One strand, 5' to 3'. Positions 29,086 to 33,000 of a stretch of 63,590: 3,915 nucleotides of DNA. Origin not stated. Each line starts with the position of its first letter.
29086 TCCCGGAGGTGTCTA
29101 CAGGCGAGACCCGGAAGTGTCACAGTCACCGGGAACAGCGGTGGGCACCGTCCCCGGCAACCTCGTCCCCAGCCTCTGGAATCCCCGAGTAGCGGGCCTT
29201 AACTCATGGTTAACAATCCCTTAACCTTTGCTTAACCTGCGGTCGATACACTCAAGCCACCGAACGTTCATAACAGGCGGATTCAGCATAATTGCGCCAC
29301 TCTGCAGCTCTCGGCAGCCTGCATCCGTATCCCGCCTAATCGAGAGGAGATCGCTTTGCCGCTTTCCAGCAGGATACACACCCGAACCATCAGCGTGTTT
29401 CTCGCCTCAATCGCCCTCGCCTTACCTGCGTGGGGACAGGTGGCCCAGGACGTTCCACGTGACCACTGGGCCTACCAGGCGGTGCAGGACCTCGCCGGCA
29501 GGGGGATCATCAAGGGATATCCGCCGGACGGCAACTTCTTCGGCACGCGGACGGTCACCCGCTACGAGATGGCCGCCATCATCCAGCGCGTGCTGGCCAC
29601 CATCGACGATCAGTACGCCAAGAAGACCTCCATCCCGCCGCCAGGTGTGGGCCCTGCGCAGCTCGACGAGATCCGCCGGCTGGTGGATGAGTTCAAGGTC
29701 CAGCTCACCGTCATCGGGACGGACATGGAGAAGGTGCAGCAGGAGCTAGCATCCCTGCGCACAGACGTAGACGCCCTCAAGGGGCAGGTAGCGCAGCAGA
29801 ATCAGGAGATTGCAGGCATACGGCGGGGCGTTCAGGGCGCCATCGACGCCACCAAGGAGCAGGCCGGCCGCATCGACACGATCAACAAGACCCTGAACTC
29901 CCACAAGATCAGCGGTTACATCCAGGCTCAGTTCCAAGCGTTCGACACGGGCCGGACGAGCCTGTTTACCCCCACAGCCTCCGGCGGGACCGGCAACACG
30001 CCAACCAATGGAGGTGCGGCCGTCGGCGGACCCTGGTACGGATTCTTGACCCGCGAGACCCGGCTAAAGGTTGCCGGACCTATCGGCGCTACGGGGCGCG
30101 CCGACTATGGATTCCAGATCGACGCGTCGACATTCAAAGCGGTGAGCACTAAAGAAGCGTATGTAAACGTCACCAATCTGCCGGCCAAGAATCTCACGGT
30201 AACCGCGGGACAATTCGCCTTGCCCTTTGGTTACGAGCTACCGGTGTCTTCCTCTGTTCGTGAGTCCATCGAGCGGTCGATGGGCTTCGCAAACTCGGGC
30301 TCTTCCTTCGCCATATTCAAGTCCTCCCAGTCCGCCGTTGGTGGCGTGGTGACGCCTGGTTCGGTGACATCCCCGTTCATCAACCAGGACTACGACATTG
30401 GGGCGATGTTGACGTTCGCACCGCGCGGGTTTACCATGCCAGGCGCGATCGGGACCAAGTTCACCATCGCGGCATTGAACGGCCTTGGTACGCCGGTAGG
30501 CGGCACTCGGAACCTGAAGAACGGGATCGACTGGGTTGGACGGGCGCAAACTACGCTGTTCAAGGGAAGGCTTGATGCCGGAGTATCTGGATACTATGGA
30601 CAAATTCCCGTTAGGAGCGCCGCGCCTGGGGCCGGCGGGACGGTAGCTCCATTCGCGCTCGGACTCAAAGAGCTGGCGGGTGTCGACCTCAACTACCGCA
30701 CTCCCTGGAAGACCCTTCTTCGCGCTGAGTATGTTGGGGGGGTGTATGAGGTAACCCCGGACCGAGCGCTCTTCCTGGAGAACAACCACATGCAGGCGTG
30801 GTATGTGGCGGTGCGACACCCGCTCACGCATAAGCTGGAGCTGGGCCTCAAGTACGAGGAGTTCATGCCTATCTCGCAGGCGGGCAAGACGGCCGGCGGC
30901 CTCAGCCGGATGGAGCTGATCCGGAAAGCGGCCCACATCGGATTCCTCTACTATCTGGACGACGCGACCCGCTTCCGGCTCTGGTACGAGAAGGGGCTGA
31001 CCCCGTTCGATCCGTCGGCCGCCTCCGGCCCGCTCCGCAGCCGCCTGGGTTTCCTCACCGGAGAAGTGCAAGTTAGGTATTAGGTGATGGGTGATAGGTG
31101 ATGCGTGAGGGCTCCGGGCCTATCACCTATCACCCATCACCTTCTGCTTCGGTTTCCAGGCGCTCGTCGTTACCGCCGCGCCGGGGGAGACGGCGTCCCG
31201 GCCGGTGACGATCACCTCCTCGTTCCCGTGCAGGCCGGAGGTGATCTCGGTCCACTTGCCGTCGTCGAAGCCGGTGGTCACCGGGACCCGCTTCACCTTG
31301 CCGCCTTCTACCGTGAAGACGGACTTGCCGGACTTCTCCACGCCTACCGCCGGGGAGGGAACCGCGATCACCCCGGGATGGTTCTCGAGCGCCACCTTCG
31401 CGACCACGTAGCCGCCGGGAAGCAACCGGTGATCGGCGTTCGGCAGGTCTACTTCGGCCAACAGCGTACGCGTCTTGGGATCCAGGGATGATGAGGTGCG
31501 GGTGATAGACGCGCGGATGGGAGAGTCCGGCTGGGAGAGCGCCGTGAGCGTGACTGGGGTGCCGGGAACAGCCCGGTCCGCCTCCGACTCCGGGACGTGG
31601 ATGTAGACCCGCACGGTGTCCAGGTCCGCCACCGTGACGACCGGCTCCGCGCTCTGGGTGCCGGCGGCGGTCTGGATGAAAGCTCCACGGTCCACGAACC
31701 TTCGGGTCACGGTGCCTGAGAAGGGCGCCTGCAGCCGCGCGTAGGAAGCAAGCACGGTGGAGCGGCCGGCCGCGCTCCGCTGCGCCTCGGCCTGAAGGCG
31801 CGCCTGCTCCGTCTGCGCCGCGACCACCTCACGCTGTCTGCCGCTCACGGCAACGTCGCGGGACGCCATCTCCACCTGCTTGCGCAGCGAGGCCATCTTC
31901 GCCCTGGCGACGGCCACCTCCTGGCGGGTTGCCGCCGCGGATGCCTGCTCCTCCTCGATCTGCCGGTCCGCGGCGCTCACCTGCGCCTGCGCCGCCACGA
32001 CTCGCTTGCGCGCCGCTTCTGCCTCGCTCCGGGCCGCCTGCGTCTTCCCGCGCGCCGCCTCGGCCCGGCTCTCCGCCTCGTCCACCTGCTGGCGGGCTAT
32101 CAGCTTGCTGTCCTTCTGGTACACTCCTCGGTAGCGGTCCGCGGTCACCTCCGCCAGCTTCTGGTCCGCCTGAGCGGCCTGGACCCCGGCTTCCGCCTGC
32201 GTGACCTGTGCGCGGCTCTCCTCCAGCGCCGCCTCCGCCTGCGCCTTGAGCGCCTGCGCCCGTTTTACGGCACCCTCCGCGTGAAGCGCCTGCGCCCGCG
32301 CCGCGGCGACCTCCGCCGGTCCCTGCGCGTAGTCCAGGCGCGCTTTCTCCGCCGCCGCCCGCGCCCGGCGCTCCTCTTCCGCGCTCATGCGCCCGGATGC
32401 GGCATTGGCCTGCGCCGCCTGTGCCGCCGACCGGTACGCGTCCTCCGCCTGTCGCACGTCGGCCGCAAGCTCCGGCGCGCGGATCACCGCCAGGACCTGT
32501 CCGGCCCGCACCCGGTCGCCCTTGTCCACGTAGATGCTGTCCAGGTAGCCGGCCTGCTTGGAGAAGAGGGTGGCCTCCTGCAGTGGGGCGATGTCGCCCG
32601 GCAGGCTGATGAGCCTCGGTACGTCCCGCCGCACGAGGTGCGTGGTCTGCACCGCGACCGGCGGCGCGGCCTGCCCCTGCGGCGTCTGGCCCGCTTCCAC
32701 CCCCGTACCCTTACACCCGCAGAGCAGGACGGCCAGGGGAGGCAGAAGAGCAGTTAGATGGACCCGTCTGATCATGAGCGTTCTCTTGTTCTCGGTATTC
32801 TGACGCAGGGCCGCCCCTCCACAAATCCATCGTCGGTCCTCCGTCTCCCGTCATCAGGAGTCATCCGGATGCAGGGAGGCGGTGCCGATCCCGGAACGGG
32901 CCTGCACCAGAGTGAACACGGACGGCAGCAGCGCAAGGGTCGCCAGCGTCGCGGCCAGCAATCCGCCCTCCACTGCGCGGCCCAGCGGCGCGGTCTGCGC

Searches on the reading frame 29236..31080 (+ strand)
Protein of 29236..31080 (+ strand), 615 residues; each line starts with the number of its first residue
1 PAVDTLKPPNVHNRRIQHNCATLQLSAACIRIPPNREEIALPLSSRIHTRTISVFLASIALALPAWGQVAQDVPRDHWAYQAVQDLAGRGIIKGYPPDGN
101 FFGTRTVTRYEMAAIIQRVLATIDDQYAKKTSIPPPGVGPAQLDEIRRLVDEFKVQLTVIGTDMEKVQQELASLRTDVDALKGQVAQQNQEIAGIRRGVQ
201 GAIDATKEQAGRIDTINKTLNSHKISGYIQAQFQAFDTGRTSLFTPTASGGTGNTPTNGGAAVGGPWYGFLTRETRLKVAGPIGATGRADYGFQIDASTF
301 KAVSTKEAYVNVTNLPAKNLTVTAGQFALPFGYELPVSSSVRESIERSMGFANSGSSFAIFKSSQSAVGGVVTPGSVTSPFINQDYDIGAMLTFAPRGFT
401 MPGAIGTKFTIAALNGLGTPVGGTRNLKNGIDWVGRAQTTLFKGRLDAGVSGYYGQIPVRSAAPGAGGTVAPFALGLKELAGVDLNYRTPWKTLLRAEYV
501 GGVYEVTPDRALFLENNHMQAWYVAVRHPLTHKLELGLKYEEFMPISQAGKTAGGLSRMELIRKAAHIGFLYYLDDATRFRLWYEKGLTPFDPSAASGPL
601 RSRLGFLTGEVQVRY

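Call 36: search_protein_families(library=pfam, proteins=[window:29236-31080:+], max_evalue=0.0001)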
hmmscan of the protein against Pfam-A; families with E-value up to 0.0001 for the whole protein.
window:29236-31080:+ (615 aa): 1 family
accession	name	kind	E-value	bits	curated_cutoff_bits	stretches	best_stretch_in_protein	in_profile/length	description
PF00395.25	SLH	-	5.5e-07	29.9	20.8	1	72-113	4-44/44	S-layer homology domain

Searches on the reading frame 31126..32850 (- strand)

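Call 36: search_protein_families(library=pfam, proteins=[window:31126-32850:-], max_evalue=0.0001)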
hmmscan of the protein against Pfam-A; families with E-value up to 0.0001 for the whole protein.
window:31126-32850:- (575 aa): 4 families
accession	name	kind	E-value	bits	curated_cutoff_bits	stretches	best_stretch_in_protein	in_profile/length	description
PF16576.10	HlyD_D23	-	1.6e-20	73.8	30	1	312-482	56-214/214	Barrel-sandwich domain of CusB or HlyD membrane-fusion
PF13437.12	HlyD_3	-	1.1e-11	45.8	22.2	1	373-479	2-106/106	HlyD family secretion protein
PF13533.13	Biotin_lipoyl_2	-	1.4e-07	31.6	29.8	1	94-123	2-31/32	Biotin-lipoyl like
PF00364.28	Biotin_lipoyl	-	7.8e-05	22.9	22.1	0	94-123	44-73/73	Biotin-requiring enzyme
